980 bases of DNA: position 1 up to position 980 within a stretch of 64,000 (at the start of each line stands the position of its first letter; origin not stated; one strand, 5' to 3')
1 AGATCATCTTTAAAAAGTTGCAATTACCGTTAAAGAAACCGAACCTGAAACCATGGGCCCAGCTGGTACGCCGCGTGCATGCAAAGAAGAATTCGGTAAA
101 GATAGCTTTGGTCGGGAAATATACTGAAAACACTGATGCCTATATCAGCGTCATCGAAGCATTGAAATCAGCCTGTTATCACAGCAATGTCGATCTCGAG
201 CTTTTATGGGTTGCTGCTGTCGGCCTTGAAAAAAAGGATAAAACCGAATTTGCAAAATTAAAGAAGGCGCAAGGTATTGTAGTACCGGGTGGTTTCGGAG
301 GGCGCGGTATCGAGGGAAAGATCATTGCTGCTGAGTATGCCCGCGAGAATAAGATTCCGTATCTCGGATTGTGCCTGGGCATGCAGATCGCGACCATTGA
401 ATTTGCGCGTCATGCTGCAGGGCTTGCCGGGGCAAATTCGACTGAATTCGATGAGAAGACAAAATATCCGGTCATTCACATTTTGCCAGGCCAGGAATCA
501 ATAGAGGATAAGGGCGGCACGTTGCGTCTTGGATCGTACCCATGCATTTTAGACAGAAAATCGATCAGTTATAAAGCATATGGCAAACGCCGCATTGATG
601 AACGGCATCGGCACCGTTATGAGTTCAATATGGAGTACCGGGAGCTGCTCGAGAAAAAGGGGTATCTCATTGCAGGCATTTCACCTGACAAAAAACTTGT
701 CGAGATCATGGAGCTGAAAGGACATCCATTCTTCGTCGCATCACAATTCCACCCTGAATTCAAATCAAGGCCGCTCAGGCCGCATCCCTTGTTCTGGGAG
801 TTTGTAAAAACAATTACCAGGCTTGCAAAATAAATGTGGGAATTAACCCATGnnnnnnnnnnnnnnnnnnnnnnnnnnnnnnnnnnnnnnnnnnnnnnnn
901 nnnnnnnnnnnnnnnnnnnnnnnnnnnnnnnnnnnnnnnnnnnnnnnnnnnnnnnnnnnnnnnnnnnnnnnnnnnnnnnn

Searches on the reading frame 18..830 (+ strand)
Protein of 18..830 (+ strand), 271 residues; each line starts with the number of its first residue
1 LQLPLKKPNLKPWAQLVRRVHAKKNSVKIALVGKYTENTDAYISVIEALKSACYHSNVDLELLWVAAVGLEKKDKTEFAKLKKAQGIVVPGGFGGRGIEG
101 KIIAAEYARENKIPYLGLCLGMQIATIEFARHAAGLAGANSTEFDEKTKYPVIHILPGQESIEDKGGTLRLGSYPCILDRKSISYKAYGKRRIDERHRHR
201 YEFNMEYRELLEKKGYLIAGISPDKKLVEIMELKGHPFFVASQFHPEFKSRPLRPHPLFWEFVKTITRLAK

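Call 76: search_protein_families(library=pfam, proteins=[window:18-830:+], max_evalue=0.01)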
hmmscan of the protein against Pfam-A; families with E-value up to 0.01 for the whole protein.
window:18-830:+ (271 aa): 2 families
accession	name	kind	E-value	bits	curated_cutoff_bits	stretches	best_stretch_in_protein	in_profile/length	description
PF00117.34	GATase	-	4.1e-36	124.9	22.8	1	40-264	4-189/190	Glutamine amidotransferase class-I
PF07722.19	Peptidase_C26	-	0.00015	22.1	20.5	1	105-247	98-219/219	Peptidase C26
